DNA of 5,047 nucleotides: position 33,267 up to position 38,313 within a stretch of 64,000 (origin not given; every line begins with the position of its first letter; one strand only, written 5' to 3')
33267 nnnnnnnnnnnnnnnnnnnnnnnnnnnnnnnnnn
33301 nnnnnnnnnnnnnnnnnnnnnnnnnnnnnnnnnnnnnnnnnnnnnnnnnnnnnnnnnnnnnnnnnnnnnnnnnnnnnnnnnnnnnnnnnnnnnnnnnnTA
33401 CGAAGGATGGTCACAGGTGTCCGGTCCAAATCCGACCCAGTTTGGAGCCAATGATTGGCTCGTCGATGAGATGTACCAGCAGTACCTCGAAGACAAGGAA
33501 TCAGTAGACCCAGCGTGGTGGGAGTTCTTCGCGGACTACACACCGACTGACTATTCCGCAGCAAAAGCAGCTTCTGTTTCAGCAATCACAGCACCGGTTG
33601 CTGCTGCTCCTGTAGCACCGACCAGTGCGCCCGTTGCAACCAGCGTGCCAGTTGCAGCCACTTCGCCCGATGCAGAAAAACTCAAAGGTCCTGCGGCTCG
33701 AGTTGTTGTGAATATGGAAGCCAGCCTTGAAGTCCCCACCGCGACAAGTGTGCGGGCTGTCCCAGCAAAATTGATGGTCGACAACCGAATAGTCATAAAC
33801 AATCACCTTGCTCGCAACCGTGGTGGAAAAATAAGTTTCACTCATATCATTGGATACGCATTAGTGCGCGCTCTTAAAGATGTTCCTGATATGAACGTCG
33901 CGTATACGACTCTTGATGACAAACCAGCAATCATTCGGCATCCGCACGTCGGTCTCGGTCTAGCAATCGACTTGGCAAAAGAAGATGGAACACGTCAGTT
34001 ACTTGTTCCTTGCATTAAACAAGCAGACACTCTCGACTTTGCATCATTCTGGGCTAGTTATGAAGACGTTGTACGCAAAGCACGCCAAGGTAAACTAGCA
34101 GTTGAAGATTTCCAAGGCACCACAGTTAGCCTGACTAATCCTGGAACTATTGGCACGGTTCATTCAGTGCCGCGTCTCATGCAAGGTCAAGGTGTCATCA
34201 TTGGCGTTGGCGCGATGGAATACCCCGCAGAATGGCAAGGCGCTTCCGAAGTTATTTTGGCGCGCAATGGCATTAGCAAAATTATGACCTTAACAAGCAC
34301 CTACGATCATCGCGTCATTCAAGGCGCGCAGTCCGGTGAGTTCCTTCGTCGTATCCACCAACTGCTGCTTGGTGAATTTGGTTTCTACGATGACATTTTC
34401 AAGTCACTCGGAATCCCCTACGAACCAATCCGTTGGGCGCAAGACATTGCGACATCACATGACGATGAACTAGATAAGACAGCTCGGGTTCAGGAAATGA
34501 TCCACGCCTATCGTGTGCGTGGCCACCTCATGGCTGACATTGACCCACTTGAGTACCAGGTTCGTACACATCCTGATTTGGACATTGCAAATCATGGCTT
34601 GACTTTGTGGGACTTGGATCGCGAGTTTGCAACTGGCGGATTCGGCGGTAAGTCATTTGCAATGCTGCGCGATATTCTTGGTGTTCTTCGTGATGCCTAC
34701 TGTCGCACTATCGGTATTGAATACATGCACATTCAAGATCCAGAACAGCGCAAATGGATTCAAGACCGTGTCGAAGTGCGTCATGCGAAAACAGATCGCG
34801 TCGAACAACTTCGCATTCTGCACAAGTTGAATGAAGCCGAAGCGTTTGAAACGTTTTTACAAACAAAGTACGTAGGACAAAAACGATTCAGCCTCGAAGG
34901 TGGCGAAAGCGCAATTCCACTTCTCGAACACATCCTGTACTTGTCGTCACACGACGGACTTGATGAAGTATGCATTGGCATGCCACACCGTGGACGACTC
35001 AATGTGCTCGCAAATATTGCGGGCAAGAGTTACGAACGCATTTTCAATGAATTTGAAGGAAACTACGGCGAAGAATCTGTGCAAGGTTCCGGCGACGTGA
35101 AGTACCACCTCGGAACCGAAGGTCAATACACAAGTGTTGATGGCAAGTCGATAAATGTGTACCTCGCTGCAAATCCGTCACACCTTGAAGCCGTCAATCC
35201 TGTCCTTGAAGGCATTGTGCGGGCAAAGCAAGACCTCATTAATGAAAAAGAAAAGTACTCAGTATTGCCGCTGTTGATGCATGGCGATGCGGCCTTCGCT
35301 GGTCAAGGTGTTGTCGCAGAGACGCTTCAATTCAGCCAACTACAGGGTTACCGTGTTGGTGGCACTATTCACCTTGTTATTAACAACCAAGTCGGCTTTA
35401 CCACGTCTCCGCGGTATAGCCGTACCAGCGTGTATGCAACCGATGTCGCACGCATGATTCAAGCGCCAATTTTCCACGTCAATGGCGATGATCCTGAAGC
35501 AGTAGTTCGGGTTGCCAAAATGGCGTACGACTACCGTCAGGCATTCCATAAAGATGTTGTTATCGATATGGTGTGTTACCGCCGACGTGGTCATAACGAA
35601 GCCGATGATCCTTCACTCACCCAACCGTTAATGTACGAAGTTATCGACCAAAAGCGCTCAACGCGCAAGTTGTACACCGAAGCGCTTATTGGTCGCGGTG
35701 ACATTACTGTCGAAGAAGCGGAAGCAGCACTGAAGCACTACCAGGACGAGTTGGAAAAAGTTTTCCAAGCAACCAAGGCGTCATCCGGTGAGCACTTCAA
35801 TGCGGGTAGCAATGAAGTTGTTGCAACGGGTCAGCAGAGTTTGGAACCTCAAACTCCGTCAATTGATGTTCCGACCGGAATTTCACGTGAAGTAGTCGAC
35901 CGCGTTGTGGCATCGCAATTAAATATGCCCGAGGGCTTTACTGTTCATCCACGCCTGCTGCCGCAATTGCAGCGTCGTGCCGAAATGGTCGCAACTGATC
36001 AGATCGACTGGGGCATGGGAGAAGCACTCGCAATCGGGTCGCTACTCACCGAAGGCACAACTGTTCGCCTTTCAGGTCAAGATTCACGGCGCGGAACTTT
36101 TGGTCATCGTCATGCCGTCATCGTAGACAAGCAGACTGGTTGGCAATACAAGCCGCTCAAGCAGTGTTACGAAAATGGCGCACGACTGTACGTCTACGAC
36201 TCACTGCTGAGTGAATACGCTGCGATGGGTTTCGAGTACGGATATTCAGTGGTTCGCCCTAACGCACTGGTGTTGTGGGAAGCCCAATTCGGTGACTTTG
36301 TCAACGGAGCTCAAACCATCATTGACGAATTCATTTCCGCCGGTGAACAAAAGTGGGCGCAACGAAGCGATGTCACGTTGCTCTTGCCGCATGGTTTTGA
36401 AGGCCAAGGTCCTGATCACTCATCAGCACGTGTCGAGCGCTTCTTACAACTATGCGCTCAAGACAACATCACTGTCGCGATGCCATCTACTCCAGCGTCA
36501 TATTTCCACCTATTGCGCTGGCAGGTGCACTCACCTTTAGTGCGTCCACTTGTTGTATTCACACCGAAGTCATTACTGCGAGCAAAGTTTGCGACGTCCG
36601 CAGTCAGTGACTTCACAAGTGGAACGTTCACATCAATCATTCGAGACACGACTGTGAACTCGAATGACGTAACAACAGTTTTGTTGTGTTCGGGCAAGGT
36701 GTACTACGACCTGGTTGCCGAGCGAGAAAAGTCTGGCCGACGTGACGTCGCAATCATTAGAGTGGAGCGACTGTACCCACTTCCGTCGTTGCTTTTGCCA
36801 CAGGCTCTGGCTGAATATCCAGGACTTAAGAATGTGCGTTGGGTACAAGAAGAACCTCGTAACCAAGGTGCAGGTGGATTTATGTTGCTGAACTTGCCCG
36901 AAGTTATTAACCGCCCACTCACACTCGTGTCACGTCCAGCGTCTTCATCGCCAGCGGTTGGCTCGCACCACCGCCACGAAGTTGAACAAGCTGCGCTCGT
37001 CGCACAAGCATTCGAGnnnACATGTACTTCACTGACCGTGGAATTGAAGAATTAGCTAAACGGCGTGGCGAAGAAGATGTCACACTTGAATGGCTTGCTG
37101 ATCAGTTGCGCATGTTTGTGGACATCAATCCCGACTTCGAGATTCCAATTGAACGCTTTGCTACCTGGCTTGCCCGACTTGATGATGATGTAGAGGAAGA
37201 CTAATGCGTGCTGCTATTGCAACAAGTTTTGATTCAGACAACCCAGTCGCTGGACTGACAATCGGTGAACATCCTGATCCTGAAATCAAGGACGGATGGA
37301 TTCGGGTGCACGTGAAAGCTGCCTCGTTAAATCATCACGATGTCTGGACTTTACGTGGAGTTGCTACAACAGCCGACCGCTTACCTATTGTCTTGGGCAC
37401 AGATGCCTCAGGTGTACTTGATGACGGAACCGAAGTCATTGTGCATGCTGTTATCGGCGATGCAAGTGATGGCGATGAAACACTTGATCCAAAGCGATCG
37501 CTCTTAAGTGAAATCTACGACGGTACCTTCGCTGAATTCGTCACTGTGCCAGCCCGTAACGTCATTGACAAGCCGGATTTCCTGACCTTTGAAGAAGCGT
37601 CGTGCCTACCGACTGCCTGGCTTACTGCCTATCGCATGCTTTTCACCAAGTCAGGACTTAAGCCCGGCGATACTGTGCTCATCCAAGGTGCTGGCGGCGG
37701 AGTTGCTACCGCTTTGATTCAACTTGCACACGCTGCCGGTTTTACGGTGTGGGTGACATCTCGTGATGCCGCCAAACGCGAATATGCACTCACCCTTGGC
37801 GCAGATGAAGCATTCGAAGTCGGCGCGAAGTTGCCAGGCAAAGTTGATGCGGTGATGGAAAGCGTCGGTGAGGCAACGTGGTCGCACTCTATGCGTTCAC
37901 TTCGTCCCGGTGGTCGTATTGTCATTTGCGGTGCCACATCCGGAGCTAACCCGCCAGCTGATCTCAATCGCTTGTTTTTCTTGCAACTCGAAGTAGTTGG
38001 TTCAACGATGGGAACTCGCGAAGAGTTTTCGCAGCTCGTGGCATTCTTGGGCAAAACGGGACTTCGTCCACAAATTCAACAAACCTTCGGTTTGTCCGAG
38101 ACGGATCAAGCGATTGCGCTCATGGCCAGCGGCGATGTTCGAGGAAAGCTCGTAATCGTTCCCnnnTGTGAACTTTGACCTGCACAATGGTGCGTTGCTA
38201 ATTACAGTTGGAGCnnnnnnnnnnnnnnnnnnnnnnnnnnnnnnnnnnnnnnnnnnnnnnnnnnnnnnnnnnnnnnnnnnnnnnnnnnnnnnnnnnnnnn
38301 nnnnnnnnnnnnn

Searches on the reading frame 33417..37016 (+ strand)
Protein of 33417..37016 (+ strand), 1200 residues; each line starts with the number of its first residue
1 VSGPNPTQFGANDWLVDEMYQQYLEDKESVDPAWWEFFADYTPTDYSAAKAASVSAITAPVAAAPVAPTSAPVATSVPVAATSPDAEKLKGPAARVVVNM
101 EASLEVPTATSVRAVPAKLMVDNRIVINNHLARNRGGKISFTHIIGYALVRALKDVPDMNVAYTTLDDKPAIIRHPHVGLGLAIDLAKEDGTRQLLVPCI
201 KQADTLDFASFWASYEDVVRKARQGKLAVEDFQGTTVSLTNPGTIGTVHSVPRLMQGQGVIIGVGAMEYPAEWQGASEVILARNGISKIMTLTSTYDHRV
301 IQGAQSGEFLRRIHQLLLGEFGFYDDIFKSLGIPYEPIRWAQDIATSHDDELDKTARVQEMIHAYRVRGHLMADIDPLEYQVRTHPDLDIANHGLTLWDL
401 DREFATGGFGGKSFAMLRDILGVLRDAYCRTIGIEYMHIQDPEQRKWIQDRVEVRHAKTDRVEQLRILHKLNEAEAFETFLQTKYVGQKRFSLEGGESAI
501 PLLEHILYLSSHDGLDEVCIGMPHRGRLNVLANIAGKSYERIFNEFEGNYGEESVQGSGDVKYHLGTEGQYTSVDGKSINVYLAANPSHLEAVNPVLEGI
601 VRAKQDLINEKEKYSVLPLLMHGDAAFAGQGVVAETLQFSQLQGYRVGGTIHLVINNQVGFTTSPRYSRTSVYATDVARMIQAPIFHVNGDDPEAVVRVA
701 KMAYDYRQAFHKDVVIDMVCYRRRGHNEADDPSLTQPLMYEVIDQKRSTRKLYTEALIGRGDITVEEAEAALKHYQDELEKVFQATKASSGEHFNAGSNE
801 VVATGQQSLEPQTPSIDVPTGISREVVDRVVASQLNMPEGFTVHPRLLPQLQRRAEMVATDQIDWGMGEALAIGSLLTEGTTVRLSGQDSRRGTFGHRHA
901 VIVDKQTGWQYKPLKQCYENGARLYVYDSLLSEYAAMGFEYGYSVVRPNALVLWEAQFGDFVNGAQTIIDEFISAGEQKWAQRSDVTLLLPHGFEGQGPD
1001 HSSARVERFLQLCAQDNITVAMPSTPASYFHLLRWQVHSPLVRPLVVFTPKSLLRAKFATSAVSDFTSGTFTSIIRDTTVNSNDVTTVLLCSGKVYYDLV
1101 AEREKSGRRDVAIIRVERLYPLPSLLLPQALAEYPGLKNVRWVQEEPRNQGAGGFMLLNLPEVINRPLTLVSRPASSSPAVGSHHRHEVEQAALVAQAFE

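Call 9: search_protein_families(library=pfam, proteins=[window:33417-37016:+], max_evalue=0.001)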
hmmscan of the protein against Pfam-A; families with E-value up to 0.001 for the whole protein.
window:33417-37016:+ (1200 aa): 5 families
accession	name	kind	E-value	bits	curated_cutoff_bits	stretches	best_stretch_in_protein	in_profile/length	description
PF00676.26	E1_dh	-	3.1e-55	187.7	22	1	475-789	7-294/300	Dehydrogenase E1 component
PF00198.28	2-oxoacid_dh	-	1.9e-47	162.1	23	1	86-317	6-224/232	2-oxoacid dehydrogenases acyltransferase (catalytic domain)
PF02779.29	Transket_pyr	-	2.8e-43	148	27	1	862-1055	2-173/174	Transketolase, pyrimidine binding domain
PF16870.10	OxoGdeHyase_C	-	3.5e-40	137.6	27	1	1061-1199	2-151/151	2-oxoglutarate dehydrogenase C-terminal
PF16078.10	2-oxogl_dehyd_N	-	3.8e-11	42.8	27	1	9-42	5-38/41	2-oxoglutarate dehydrogenase N-terminus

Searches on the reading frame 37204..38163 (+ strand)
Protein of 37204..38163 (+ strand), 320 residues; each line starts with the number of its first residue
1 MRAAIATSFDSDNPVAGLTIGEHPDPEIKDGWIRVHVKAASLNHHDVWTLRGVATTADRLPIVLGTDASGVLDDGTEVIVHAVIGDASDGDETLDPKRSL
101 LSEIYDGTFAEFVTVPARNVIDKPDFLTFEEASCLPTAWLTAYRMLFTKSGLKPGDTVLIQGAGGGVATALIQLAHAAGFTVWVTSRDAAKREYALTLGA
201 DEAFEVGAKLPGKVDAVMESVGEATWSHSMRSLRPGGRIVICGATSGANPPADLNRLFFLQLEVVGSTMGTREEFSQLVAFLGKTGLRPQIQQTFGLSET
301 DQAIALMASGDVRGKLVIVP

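Call 9: search_protein_families(library=pfam, proteins=[window:37204-38163:+], max_evalue=0.001)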
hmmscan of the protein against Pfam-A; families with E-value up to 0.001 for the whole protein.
window:37204-38163:+ (320 aa): 3 families
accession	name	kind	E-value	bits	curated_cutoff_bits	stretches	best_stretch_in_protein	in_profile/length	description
PF00107.32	ADH_zinc_N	-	4.7e-25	88.4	31.8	1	166-282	1-127/129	Zinc-binding dehydrogenase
PF13602.12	ADH_zinc_N_2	-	2.4e-17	64.6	27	1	202-318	12-134/134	Zinc-binding dehydrogenase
PF08240.17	ADH_N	-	4e-11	43.5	23.5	1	30-125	2-104/104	Alcohol dehydrogenase GroES-like domain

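Call 44: search_protein_families(library=ncbifam, proteins=[window:37204-38163:+], max_evalue=0.0001)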
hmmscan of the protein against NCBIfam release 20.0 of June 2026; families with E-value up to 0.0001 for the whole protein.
window:37204-38163:+ (320 aa): 23 families
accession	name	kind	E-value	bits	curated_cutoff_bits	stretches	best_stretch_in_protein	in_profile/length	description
TIGR02824.1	quinone_pig3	subfamily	3.3e-41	141.4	296.8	1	17-318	14-323/325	putative NAD(P)H quinone oxidoreductase, PIG3 family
TIGR01751.1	crot-CoA-red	equivalog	9.3e-39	133.2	378.55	2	13-203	20-238/398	crotonyl-CoA carboxylase/reductase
NF010344.0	PRK13771.1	subfamily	1.5e-36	126.1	349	1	17-318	12-331/334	putative alcohol dehydrogenase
NF041172.1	AcrlCoa_red_Thmprot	equivalog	9.9e-33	113.5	500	1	17-318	12-332/334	acryloyl-CoA reductase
TIGR02823.1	oxido_YhdH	subfamily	2.4e-26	92.3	297.25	1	26-318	22-322/324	acrylyl-CoA reductase family protein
TIGR02817.1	adh_fam_1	subfamily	1.9e-21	76.9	284.05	1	23-217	22-212/336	zinc-binding alcohol dehydrogenase family protein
TIGR02822.1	adh_fam_2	subfamily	2.6e-20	72.8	283.5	1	89-319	101-329/329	zinc-binding alcohol dehydrogenase family protein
NF047908.1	AldhRedAhr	equivalog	2.5e-18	66.1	470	1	106-317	119-332/335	NADPH-dependent aldehyde reductase Ahr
NF051456.1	acrylyl_AcuI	equivalog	5.7e-18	64.8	440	1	24-318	21-322/325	acrylyl-CoA reductase (NADPH)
NF006940.0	PRK09422.1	equivalog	8.1e-17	61.2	344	1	104-318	112-333/338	alcohol dehydrogenase AdhP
NF008024.0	PRK10754.1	subfamily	8.5e-17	61.2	348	1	29-257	27-253/327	NADPH:quinone reductase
TIGR03989.1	Rxyl_3153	subfamily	2e-15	57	440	1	105-314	137-366/370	NDMA-dependent alcohol dehydrogenase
NF041183.1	Pks2_ls1_myc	equivalog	2.6e-15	54.4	2400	1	31-244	1433-1644/2086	sulfolipid-1 biosynthesis phthioceranic/hydroxyphthioceranic acid synthase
NF003808.0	PRK05396.1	equivalog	5.7e-13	48.4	380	1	85-318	82-338/341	L-threonine 3-dehydrogenase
NF041097.1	keto_inos_dh_IolM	equivalog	3e-12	45.9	450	1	105-317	149-387/389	scyllo-inosose 3-dehydrogenase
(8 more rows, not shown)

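Call 60: find_related_loci(query=window:37204-38163:+, collection=metagenome_contigs, flank=4000)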
Query window:37204-38163:+ (320 aa) in metagenome_contigs; peptide patterns used: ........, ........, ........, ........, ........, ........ (x = any residue, [..] = any of these).
292 stretches matched a pattern; 62 encode a relative of the query (tblastn E <= 1e-3); 62 distinct loci.
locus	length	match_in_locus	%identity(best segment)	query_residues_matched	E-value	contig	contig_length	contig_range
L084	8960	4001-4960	93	1-320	0e+0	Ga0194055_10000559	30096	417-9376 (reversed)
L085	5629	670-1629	81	1-320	7e-176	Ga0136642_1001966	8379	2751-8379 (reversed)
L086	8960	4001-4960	80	1-320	9e-174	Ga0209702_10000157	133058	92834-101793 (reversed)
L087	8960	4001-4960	80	1-320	1e-172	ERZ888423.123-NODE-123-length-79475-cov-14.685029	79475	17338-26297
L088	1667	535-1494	79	1-320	0e+0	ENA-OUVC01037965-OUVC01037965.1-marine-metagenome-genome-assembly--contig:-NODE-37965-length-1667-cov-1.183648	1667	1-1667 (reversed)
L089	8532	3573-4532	77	1-320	8e-169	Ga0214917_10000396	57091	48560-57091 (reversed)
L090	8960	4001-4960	77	1-320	1e-168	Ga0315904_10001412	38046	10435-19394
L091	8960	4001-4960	77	1-320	3e-168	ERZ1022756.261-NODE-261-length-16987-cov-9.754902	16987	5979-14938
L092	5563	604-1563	77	1-320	2e-168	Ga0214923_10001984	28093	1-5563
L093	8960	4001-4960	76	1-320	1e-167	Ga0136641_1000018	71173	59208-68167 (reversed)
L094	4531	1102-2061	77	1-320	4e-172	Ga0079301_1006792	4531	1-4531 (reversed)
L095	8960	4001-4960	77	1-320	4e-167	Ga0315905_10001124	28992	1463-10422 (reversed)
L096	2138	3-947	78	6-320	3e-179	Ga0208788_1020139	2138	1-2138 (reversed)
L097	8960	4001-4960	80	1-320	9e-174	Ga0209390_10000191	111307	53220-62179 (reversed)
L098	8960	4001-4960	72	1-320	8e-153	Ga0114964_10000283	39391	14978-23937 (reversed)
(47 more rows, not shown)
